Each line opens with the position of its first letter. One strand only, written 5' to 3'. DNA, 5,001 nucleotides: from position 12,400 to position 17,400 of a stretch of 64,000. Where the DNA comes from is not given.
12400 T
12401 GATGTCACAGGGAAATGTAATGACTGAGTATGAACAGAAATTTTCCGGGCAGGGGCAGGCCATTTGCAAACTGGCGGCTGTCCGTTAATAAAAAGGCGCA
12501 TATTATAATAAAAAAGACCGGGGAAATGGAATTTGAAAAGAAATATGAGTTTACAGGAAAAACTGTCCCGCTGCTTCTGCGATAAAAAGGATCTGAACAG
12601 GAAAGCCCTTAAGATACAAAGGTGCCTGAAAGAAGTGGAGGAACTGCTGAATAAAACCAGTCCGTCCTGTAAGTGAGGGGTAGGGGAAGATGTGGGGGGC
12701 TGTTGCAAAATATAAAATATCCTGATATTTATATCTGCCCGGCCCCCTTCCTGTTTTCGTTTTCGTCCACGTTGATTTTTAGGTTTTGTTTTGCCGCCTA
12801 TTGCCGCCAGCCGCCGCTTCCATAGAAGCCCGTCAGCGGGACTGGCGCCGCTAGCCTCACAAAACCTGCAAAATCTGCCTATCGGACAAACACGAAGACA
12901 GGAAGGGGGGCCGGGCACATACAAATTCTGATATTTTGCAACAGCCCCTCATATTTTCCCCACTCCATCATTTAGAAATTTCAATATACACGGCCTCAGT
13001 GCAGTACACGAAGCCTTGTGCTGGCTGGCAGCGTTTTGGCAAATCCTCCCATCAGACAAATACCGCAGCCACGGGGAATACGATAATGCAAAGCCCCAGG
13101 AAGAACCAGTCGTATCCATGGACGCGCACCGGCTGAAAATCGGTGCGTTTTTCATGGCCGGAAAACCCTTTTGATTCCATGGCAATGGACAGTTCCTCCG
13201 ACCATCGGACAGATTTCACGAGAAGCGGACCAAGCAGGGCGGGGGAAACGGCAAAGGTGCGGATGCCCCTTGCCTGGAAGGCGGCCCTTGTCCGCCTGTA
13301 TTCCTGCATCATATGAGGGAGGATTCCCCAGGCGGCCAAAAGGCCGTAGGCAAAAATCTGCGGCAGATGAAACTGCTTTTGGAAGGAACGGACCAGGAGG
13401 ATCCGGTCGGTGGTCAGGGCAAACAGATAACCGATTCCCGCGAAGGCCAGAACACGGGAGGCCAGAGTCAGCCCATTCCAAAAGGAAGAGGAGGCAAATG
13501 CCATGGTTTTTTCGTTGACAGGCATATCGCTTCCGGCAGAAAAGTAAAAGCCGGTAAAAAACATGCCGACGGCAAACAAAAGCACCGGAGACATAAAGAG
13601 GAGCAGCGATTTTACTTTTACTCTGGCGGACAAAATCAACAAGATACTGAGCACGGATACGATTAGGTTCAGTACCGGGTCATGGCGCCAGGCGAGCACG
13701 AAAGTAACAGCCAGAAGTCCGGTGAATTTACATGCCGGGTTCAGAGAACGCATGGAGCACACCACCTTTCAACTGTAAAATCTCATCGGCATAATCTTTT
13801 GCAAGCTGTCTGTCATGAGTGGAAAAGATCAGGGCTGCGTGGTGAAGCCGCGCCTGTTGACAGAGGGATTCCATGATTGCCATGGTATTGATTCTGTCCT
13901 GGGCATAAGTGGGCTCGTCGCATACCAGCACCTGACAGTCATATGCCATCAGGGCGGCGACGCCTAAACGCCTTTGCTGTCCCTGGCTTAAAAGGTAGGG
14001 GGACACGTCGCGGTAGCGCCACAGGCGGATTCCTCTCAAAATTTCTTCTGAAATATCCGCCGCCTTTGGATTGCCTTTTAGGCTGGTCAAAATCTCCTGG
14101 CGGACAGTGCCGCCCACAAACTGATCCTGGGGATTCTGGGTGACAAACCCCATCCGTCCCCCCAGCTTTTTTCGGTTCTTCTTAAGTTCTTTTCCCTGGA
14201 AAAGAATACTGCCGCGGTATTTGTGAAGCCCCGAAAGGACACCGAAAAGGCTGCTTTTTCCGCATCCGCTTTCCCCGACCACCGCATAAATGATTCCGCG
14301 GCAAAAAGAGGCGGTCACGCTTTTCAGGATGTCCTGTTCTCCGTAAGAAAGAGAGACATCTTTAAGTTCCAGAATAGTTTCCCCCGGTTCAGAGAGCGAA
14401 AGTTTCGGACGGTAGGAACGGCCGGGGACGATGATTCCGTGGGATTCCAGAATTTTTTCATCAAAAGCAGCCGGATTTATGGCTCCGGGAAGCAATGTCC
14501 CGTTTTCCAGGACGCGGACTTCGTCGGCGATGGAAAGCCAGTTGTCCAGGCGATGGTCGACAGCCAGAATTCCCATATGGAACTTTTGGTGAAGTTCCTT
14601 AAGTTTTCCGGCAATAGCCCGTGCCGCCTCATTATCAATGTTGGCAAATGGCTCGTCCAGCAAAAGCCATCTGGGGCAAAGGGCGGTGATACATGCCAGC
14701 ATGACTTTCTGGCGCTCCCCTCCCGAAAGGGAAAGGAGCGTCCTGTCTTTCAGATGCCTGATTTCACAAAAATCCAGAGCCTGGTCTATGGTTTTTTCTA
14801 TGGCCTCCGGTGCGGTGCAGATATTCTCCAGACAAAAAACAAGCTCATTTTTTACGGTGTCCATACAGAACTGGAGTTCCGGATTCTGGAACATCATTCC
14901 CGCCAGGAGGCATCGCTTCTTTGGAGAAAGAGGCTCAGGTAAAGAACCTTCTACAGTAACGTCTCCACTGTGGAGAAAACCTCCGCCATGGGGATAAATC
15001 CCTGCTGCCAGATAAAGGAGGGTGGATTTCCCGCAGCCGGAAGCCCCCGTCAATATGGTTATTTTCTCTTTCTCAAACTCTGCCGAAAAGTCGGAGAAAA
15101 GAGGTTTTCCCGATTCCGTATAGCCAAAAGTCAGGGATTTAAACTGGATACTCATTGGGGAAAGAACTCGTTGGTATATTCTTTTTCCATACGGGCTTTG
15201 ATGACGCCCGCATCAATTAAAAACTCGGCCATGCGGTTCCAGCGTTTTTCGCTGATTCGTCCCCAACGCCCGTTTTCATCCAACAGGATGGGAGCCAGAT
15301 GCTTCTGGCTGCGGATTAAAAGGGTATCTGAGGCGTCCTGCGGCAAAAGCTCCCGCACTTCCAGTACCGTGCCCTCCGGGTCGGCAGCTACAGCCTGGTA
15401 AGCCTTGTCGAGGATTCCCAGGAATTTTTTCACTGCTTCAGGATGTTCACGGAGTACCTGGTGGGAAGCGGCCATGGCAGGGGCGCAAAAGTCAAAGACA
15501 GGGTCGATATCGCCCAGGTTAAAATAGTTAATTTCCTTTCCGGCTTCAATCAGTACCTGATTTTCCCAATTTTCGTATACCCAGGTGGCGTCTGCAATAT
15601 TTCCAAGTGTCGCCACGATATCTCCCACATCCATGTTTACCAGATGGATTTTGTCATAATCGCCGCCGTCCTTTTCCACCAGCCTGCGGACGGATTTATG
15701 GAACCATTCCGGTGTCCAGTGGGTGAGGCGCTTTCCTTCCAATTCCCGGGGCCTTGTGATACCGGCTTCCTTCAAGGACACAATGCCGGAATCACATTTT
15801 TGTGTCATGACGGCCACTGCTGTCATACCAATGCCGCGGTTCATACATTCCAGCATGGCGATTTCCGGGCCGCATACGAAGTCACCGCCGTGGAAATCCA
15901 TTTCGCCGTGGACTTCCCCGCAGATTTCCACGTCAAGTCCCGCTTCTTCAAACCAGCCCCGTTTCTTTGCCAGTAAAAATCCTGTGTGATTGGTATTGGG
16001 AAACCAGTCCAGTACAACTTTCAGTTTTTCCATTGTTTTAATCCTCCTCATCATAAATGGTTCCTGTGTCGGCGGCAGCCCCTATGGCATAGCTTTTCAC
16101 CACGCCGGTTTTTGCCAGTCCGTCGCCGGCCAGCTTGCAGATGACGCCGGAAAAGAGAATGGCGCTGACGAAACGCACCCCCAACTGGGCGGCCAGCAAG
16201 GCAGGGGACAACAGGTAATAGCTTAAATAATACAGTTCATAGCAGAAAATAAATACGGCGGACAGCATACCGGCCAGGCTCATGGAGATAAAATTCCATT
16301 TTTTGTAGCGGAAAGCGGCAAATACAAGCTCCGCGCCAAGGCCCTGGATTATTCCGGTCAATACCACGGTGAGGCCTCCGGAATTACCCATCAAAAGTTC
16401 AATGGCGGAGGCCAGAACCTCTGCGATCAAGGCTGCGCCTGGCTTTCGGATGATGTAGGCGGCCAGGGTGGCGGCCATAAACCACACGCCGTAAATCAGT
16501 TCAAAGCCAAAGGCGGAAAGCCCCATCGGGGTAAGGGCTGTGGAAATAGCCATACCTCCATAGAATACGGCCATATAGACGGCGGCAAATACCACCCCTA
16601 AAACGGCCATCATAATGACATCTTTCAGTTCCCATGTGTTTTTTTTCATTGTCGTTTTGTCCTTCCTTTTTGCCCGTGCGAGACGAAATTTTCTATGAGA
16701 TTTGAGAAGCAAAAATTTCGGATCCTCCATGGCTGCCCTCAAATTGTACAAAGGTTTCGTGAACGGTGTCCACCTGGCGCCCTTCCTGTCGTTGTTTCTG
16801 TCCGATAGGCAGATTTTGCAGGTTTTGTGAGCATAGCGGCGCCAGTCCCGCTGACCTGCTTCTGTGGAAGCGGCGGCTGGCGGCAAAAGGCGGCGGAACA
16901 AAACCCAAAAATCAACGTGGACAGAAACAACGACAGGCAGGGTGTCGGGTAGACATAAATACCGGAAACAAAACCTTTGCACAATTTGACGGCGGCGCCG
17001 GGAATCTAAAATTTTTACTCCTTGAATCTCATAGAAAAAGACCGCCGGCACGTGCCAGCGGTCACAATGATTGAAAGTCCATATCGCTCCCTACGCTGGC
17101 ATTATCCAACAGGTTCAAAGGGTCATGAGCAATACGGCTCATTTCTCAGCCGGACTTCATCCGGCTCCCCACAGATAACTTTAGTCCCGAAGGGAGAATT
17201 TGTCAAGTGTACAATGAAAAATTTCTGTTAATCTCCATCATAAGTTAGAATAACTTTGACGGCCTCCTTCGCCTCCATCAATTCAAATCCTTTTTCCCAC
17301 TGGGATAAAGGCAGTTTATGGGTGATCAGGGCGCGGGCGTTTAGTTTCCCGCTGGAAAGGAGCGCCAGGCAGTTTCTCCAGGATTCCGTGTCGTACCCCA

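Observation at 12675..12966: Family of long hairpin repeats (three copies in the window) with conserved loop sequences: a structured RNA/ssDNA element or a MITE-like repeat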

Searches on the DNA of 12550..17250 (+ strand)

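Call 6: search_rna_families(source=window, start=12550, end=17250, threshold=evalue, max_evalue=10, show_alignments=3)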
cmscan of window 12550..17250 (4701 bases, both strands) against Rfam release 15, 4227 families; matches with E-value up to 10: 6.
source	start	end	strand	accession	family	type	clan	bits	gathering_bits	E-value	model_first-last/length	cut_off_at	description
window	17071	17181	-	RF00059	TPP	Cis-reg; riboswitch;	-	62.1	54.3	6.3e-11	1-105/105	no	TPP riboswitch aptamer (THI element)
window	16780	16942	-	RF04011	mir-8515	Gene; miRNA;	-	29.8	100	0.012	1-92/92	no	mir-8515 microRNA precursor family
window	17073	17168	-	RF00265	SNORA69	Gene; snRNA; snoRNA; HACA-box;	-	25.2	47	0.29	1-132/132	no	Small nucleolar RNA SNORA69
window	16134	16200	-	RF03253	mir-4654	Gene; miRNA;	-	18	87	9.3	1-76/76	no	mir-4654 microRNA precursor family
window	16014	16049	-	RF01306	sR52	Gene; snRNA; snoRNA; CD-box;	-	17.5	50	2.6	1-60/60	no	Small nucleolar RNA sR52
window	15885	16041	-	RF00516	ylbH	Cis-reg; leader;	-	15.5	50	6.8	1-122/122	no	ylbH leader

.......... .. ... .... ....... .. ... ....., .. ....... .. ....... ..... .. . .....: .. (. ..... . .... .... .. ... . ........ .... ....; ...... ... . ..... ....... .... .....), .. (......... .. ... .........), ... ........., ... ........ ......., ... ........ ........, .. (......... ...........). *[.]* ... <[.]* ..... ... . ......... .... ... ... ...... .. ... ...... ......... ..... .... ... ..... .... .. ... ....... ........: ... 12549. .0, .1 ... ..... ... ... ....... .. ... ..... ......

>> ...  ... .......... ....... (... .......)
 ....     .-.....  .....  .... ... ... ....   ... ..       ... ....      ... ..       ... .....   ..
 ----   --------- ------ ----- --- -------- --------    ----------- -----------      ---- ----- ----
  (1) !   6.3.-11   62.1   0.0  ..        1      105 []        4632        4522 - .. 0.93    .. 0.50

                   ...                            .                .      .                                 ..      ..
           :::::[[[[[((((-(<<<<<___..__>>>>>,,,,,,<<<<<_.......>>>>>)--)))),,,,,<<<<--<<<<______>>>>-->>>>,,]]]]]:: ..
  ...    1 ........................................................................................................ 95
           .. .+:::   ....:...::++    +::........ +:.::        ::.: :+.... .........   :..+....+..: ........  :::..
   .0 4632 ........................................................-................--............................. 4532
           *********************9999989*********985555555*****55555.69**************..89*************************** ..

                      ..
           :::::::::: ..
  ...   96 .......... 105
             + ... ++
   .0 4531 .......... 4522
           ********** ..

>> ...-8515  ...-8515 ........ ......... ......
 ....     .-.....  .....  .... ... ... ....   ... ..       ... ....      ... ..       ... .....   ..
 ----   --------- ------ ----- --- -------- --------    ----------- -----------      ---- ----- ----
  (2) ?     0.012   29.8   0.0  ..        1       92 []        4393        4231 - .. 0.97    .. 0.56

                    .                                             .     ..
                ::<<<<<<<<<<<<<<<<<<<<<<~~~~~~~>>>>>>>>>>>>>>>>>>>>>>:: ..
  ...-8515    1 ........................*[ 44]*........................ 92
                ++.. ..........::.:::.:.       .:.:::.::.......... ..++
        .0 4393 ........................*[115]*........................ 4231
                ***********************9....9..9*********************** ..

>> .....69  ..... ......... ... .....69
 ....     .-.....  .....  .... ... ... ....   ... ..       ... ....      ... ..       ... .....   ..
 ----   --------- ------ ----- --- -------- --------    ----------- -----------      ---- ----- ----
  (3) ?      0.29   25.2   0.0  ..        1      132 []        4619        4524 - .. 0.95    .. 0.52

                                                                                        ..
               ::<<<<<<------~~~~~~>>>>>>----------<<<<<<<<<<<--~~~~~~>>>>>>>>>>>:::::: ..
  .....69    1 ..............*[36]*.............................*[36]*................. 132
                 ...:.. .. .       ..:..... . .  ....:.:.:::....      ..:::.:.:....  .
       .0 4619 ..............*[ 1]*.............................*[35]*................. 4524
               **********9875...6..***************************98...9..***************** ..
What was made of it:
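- On Any Rfam 15 RNA family: At E up to 10, the only hit on a copy is a spurious miRNA hairpin at 29.8 bits against a gathering score of 100 (call 6).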

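Call 32: build_rna_model(alignment_id=A3)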
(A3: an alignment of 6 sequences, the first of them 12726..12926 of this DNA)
Model R1 built from alignment A3 (6 sequences, 204 columns); structure: RNAalifold consensus.
model positions 189; base pairs 59; branch points 0; effective number of sequences 1.34; information 0.59 bits per position. Calibrated on 0.2 Mb of random sequence (short: E-values are rough).
structure used (alignment columns):
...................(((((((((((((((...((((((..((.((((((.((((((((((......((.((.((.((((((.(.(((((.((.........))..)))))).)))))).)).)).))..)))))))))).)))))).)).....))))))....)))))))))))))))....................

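Call 33: search_with_rna_model(model_id=R1, sources=[window, L001, L002, L003], max_evalue=10)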
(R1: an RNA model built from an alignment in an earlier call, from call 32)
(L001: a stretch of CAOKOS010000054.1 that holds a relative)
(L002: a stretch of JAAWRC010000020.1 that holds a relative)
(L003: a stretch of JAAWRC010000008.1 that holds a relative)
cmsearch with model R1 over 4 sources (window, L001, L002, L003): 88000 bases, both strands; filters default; matches with E-value up to 10: 12.
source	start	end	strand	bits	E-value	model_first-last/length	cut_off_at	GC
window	16765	16954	-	199.1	8.8e-45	1-189/189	no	0.58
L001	1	185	+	188.9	2e-42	7-189/189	5'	0.61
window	12733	12923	+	188.2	3.1e-42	1-189/189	no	0.57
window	42616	42804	+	183.9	3e-41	1-189/189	no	0.55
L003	5155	5338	-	177.4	1e-39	1-189/189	no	0.52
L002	815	998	+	175.2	3.2e-39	1-189/189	no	0.54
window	42613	42802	-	68.1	3.3e-14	1-189/189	no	0.55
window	16768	16957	+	54.1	6.1e-11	1-189/189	no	0.57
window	12730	12919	-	51.7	2.2e-10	1-189/189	no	0.56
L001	1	182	-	47.2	2.5e-09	1-180/189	3'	0.61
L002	812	1001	-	45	7.8e-09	1-189/189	no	0.53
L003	5152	5335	+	42.6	2.9e-08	1-189/189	no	0.52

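Call 38: search_with_rna_model(model_id=R1, sources=[L008, L009, L010, L011, L012, L013, L014, L015, L016, L017, L018, L019], max_evalue=1)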
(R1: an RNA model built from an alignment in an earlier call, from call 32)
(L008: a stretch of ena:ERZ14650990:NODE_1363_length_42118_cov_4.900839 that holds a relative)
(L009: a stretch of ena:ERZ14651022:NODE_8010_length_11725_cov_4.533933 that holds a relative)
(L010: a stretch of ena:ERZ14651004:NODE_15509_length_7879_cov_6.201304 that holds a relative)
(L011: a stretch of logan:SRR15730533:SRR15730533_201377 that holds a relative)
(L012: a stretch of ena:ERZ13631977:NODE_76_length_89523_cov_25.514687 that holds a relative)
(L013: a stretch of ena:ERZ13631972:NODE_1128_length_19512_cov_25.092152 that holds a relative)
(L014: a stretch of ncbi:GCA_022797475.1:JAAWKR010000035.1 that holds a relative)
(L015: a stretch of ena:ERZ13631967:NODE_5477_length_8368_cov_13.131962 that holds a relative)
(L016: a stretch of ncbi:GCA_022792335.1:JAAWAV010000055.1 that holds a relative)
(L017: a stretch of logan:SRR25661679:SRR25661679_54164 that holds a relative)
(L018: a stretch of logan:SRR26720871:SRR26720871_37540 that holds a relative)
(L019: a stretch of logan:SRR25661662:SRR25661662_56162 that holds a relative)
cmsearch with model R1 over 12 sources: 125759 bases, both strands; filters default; matches with E-value up to 1: 5.
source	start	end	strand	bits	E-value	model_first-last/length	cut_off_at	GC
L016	9276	9463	+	131.6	7e-29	1-189/189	no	0.61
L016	9273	9462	-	25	0.00054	1-189/189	no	0.61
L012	15727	15836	-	11.5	0.74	1-189/189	no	0.65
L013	6383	6492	-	11.5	0.74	1-189/189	no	0.65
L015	7393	7502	-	11.5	0.74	1-189/189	no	0.65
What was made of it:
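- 16693..17030 (-): Copy B, a 338-nt insertion lying between the TPP riboswitch terminator and the ykoE ribosome-binding site. The covariance model finds no copy in L008-L011 (call 38).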

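Call 45: search_dna_similar(query=window:12726-12926:+, collection=plasmids, mode=distant, max_evalue=0.01)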
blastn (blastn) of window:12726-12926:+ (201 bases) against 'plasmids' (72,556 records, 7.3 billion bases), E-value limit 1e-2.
No match.

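Call 46: search_dna_similar(query=window:12726-12926:+, collection=phages, mode=distant, max_evalue=0.01)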
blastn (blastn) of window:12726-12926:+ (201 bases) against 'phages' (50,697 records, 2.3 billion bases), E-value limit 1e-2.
No match.

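Call 58: search_with_rna_model(model_id=R1, sources=[L020], max_evalue=1, show_alignments=2)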
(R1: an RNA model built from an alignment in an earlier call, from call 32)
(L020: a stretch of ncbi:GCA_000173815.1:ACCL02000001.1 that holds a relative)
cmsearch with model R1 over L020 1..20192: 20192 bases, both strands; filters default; matches with E-value up to 1: 2.
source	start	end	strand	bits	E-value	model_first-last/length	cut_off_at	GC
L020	10017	10175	-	143.1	2.4e-32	15-172/189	no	0.5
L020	10005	10188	+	23.8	0.00016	1-189/189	no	0.49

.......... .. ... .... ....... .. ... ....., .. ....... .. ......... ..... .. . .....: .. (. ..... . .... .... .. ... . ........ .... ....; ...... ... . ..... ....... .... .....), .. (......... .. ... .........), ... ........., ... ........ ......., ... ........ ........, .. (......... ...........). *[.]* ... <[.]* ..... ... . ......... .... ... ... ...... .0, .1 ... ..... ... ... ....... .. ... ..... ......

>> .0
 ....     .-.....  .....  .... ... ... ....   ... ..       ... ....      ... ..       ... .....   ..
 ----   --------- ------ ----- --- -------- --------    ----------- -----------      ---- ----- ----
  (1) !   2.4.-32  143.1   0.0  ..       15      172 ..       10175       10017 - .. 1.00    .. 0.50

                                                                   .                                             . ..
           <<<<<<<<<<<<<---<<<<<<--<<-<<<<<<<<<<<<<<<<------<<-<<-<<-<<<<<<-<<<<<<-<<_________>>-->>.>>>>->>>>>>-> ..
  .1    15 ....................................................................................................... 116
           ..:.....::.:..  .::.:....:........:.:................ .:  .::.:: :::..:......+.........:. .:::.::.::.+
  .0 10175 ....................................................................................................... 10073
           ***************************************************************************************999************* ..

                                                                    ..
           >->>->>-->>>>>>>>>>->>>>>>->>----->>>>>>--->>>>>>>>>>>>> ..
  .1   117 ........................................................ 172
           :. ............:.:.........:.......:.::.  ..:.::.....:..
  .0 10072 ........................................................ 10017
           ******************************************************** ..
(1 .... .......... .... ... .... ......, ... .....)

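Call 74: search_with_rna_model(model_id=R1, sources=[L021, L022, L023, L024], max_evalue=1)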
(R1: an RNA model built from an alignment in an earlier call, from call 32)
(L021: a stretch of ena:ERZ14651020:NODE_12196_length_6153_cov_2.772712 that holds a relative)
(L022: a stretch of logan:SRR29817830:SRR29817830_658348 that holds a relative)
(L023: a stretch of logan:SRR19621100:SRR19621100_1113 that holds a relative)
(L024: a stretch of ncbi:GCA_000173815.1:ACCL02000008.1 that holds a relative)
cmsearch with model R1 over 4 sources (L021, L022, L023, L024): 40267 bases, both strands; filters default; matches with E-value up to 1: 8.
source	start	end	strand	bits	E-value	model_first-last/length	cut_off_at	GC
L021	1981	2171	-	179.3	1.6e-40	1-189/189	no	0.51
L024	10035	10226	-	147.2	5e-33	1-189/189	no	0.51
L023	10014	10198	-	123.8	1.4e-27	1-189/189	no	0.49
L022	621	823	-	91.5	5.1e-20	1-189/189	no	0.53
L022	295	494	+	63.8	1.5e-13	1-189/189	no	0.52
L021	1984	2174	+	44.4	5e-09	1-189/189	no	0.51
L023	10017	10199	+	37.5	2e-07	1-189/189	no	0.49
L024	10032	10235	+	26.9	6.2e-05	1-189/189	no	0.49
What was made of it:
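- On MITE (non-autonomous DNA transposon): Three copies lie in the window and 13 were found overall (calls 33, 38, 58, 74).
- The covariance model scores them 64-199 bits on the element strand (calls 33, 38, 58, 74).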
